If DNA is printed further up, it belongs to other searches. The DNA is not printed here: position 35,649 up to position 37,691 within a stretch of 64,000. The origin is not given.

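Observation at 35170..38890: A coupled operon of three lipoproteins built from seven Cys-pair modules with no enzymatic domain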

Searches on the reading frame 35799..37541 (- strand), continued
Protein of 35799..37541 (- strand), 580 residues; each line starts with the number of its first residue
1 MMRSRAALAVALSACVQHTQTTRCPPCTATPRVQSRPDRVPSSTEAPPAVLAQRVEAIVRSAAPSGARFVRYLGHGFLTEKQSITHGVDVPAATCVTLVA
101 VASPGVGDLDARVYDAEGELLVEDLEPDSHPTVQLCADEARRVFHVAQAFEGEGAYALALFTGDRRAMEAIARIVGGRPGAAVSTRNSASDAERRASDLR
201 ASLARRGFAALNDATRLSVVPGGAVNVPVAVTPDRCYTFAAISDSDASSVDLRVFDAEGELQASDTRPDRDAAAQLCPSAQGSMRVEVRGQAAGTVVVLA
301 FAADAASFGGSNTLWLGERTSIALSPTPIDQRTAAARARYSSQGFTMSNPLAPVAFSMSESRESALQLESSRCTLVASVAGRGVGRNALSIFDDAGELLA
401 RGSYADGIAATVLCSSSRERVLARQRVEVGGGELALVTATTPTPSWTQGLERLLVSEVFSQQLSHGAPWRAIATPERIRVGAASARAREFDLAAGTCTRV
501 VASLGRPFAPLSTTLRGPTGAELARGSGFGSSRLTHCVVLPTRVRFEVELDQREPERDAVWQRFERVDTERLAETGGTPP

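Call 42: find_related_loci(query=A1, collection=genome_contigs, flank=6000)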
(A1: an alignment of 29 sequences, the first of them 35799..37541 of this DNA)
Query A1 (580 aa) in genome_contigs; peptide patterns used: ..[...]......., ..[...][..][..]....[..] (x = any residue, [..] = any of these).
84 stretches matched a pattern; 37 encode a relative of the query (tblastn E <= 1e-3); 36 distinct loci.
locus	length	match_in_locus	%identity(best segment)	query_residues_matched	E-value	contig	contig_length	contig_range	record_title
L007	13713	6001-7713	80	10-580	0e+0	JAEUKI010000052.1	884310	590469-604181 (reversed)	MAG: Myxococcales bacterium isolate new MAG-91 k141_384135, whole genome shotgun sequence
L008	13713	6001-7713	64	9-579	0e+0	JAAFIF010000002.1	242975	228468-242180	MAG: Myxococcales bacterium isolate bin23.maxbin.ball.042 WN_Myxococcales_1_scaffold_118, whole genome shotgun sequence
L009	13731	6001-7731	63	6-579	0e+0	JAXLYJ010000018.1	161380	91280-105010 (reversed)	MAG: Polyangiales bacterium isolate STL-MYX10 C1.257.fa-18, whole genome shotgun sequence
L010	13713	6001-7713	46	1-568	9e-151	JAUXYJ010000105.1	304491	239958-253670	MAG: Deltaproteobacteria bacterium isolate C18_concoct.bin.16 C18_k141_192760, whole genome shotgun sequence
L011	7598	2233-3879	48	16-566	1e-150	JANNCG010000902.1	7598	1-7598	MAG: Myxococcales bacterium isolate OTE_78_metabat_205 OTE_78_k141_2682441, whole genome shotgun sequence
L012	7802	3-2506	44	42-566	7e-131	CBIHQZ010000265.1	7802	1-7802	MAG TPA_asm: uncultured Myxococcales bacterium isolate SRR18156210_metabat2_47 genome assembly, contig: ERZ27336870.5888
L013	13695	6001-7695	42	3-566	3e-118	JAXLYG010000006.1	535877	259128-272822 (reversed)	MAG: Polyangiales bacterium isolate STL-MYX7 C1.48.fa-6, whole genome shotgun sequence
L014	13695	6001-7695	42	3-566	9e-118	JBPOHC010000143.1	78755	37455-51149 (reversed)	MAG: Myxococcota bacterium isolate MAG_1 c_000000106763, whole genome shotgun sequence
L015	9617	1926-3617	40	8-569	2e-113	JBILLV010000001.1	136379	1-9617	MAG: Polyangiales bacterium isolate ME2017-08-08_3300044911_group7_bin125 Rohwer_bin1484_scaffold_31_c2, whole genome sh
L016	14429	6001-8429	41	55-566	4e-110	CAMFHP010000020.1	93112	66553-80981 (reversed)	MAG: uncultured Myxococcaceae bacterium isolate SRR9109402_bin.20_metaWRAP_v1.3_MAG genome assembly, contig: ERZ12289980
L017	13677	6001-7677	40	12-568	4e-109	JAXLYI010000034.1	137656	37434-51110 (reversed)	MAG: Polyangiales bacterium isolate STL-MYX9 C4.55.fa-34, whole genome shotgun sequence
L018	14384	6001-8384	41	56-556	7e-97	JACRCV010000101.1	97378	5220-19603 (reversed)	MAG: Deltaproteobacteria bacterium isolate NC_groundwater_1655_Pr3_B-0.1um_70_22 SR-2_scaffold_141_3706392, whole genome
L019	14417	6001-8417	36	2-568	9e-94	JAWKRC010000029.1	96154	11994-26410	MAG: Polyangiales bacterium isolate ABC2.122 ABC2.122.fa-29, whole genome shotgun sequence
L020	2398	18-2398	42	3-436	2e-83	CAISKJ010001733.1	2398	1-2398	MAG: uncultured delta proteobacterium isolate KT_bin-2017 genome assembly, contig: bin-2017:1733/1849, whole genome shot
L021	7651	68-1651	39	42-566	6e-95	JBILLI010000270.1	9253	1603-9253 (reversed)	MAG: Polyangiales bacterium isolate ME2017-07-27_3300044645_group7_bin3 Rohwer_bin1483_scaffold_8697_c1, whole genome sh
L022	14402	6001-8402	35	2-565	1e-77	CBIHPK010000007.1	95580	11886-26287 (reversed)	MAG TPA_asm: uncultured Myxococcaceae bacterium isolate SRR18156209_binner13_Refined_17 genome assembly, contig: ERZ2733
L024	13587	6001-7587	37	27-547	4e-78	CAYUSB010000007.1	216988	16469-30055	MAG TPA_asm: uncultured Myxococcaceae bacterium isolate binchicken_co266_258 genome assembly, contig: NODE_118_length_21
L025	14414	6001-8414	33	2-565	4e-75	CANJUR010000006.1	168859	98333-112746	MAG: Deltaproteobacteria bacterium isolate RH-26jul17-416 genome assembly, contig: RH-26jul17-C126, whole genome shotgun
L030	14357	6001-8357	38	46-545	1e-66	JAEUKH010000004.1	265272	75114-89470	MAG: Myxococcales bacterium isolate new MAG-90 k141_1229494, whole genome shotgun sequence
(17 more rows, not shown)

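Call 47: list_cluster_members(proteins=[P0072, P0080, P0100, P0120, P0140, P0160, P0180, P0200, P0210, P0217])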
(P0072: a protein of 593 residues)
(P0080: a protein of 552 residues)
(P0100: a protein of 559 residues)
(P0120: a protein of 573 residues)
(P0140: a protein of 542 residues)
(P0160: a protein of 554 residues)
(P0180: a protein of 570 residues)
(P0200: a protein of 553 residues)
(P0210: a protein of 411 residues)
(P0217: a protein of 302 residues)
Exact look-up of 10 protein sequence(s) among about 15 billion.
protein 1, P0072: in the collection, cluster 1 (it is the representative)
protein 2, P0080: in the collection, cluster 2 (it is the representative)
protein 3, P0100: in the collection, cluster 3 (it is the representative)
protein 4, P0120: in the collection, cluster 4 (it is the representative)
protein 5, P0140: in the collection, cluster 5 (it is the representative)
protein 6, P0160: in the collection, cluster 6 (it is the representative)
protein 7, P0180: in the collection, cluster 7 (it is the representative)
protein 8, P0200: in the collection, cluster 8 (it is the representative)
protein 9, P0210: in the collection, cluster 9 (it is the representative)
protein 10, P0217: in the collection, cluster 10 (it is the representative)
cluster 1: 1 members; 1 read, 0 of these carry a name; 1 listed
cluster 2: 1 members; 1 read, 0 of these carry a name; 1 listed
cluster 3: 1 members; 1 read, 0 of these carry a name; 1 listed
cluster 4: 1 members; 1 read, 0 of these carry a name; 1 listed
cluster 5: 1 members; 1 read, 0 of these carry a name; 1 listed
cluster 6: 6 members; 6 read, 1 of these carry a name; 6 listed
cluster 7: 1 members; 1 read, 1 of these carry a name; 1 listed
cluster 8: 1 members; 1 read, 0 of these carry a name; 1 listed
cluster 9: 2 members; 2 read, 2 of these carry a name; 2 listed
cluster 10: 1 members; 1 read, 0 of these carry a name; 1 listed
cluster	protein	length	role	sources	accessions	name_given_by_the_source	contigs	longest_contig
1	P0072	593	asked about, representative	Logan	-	-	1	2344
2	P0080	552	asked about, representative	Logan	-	-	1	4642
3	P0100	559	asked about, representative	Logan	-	-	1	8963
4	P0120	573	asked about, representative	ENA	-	-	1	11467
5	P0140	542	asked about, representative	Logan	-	-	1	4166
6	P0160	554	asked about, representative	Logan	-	-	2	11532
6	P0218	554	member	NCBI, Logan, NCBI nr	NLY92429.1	MAG: hypothetical protein GXY23_00240 [Myxococcales bacterium] | hypothetical protein [Myxococcales bacterium]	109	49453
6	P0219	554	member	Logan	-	-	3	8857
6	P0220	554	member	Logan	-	-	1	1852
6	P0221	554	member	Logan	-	-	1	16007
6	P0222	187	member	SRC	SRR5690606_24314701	-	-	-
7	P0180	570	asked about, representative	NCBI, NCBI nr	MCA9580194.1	MAG: hypothetical protein KC416_00285 [Myxococcales bacterium] | hypothetical protein [Myxococcales bacterium]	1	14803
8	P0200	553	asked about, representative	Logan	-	-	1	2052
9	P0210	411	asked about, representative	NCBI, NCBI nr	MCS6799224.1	MAG: hypothetical protein NZ898_11975 [Myxococcota bacterium] | hypothetical protein [Myxococcota bacterium]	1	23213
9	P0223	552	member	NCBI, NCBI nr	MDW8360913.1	MAG: hypothetical protein RMK74_00820 [Myxococcales bacterium] | hypothetical protein [Myxococcales bacterium]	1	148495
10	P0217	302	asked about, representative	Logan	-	-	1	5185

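Call 53: find_encoding_contigs(protein=P0001, flank=10000, max_places=3)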
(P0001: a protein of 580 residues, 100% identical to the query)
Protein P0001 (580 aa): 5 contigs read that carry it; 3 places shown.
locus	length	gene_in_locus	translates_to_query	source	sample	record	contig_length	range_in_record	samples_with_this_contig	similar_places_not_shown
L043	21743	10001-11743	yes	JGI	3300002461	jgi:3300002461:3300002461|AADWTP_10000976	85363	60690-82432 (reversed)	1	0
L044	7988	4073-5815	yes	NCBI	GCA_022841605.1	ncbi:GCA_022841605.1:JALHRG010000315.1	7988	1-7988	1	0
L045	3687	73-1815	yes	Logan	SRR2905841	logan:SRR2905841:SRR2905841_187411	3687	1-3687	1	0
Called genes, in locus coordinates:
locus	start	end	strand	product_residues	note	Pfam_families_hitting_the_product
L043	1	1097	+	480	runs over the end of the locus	PF00497:SBP_bac_3, PF00528:BPD_transp_1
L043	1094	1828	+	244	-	PF02463:SMC_N (weak), PF00005:ABC_tran, PF13304:AAA_21 (weak)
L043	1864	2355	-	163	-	PF14464:Prok-JAB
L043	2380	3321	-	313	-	PF00291:PALP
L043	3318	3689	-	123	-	-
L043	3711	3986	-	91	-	PF02597:ThiS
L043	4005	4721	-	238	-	PF00899:ThiF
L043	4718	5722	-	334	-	PF00291:PALP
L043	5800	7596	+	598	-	PF00069:Pkinase, PF06293:Kdo (weak), PF07714:PK_Tyr_Ser-Thr, PF14531:Kinase-like (faint)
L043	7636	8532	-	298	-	PF05951:Peptidase_M15_2, PF08291:Peptidase_M15_3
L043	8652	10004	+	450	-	-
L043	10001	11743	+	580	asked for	-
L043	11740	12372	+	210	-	-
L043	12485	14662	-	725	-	-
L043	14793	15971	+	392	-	-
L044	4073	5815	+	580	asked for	-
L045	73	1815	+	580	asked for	-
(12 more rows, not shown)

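Call 54: search_protein_families(library=padloc, proteins=[window:35799-37541:-], max_evalue=0.01)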
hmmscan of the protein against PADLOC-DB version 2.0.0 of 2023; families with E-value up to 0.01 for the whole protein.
window:35799-37541:- (580 aa): 0 families

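Call 58: search_protein_families(library=pfam, proteins=[P0153, P0154, P0156, P0157, P0167, P0172, P0184, P0192, P0206, P0214], max_evalue=0.01)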
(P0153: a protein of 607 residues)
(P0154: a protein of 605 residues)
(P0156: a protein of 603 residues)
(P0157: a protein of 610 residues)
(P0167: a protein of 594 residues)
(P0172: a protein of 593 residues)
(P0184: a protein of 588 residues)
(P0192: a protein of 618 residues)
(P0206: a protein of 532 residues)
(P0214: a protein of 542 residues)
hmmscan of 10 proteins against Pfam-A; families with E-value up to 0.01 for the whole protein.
P0153 (607 aa): 1 family
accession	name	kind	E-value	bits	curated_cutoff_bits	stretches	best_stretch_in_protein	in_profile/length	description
PF04151.21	PPC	-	7e-08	33.7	25.9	0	399-458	7-68/70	Bacterial pre-peptidase C-terminal domain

P0154 (605 aa): 1 family
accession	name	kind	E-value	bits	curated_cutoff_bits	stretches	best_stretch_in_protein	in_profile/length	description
PF04151.21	PPC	-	8.8e-09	36.5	25.9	0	251-308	8-67/70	Bacterial pre-peptidase C-terminal domain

P0156 (603 aa): 0 families

P0157 (610 aa): 0 families

P0167 (594 aa): 1 family
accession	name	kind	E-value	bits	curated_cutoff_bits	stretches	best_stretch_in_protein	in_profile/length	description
PF04151.21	PPC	-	1.9e-06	29.1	25.9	1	266-316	15-69/70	Bacterial pre-peptidase C-terminal domain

P0172 (593 aa): 2 families
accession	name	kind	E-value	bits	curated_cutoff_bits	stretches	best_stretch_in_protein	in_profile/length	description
PF04151.21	PPC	-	0.0013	20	25.9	0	514-582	14-70/70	Bacterial pre-peptidase C-terminal domain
PF00801.26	PKD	-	0.0021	18.5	23.5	0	404-432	38-68/80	PKD domain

P0184 (588 aa): 1 family
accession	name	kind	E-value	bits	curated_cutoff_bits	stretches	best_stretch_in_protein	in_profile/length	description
PF04151.21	PPC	-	7.4e-06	27.2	25.9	0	261-303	21-68/70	Bacterial pre-peptidase C-terminal domain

P0192 (618 aa): 1 family
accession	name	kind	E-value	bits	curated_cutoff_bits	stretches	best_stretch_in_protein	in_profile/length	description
PF04151.21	PPC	-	4.4e-11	43.9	25.9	1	462-524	6-70/70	Bacterial pre-peptidase C-terminal domain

P0206 (532 aa): 0 families

P0214 (542 aa): 0 families

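Call 75: search_protein_families(library=pfam, proteins=[L013:3750-4688:+, L024:3306-4592:+, L025:4845-5408:+, L030:5084-5707:+], max_evalue=0.1)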
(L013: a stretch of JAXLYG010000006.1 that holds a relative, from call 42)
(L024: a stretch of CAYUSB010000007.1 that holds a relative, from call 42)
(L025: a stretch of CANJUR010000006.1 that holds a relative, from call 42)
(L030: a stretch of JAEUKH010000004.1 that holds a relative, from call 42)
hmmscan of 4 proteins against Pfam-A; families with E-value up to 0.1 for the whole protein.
L013:3750-4688:+ (313 aa): 3 families
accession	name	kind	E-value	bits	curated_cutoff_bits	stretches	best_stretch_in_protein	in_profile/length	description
PF07466.16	DUF1517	-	1.7e-29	103.6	23.3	1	131-309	2-183/184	Protein of unknown function (DUF1517)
PF10410.14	DnaB_bind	-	0.0014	19.3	20.6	1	152-179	5-32/56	DnaB-helicase binding domain of primase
PF19911.4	DUF6384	-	0.065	12.8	25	1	106-217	99-200/308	Family of unknown function (DUF6384)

L024:3306-4592:+ (429 aa): 1 family
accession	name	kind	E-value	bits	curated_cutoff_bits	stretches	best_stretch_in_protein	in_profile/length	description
PF07466.16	DUF1517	-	6e-18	66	23.3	1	230-408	3-183/184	Protein of unknown function (DUF1517)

L025:4845-5408:+ (188 aa): 1 family
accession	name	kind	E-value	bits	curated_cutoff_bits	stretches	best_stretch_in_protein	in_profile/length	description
PF07466.16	DUF1517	-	6e-22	79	23.3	1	9-185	2-183/184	Protein of unknown function (DUF1517)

L030:5084-5707:+ (208 aa): 1 family
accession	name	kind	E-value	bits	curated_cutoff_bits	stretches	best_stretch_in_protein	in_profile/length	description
PF07466.16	DUF1517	-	6.3e-22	79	23.3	1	20-193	9-183/184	Protein of unknown function (DUF1517)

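Call 79: list_cluster_members(proteins=[P0085, P0095, P0105, P0115, P0125, P0136, P0151, P0164, P0178, P0192])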
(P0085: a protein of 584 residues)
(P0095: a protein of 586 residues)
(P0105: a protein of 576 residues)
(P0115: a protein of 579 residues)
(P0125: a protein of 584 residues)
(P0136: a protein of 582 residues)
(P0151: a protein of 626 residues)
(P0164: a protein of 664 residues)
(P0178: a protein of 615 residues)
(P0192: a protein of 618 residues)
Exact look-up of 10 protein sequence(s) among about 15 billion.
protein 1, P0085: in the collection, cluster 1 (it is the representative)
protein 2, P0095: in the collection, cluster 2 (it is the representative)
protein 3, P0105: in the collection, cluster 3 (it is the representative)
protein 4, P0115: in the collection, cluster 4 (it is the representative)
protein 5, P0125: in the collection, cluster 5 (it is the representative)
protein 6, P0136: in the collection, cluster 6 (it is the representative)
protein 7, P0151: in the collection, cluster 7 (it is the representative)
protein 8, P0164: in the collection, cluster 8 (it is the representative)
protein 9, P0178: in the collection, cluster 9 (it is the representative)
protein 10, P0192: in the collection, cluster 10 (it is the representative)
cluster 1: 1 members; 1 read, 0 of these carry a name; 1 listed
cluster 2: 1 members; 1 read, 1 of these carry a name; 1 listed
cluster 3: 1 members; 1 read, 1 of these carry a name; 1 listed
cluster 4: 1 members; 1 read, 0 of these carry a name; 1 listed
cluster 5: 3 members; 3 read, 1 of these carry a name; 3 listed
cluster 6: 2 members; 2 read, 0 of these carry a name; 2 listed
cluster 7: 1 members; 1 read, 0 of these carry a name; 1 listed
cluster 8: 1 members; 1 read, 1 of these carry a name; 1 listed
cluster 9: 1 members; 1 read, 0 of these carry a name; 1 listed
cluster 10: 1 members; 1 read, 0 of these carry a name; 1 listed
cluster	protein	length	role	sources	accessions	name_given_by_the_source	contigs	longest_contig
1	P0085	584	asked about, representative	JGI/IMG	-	-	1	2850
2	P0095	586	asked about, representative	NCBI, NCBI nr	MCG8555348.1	MAG: hypothetical protein MJD61_08690 [Proteobacteria bacterium] | hypothetical protein [Pseudomonadota bacterium]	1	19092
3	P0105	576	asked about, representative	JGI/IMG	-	hypothetical protein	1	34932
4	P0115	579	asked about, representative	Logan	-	-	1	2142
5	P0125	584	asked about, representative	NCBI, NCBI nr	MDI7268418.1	MAG: hypothetical protein QME96_10525 [Myxococcota bacterium] | hypothetical protein [Myxococcota bacterium]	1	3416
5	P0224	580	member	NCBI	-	-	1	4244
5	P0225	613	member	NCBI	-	-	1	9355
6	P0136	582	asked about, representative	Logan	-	-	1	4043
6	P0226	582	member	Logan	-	-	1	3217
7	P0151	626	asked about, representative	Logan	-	-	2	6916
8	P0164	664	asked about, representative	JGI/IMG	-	hypothetical protein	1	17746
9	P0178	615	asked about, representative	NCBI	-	-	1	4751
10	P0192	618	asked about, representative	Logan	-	-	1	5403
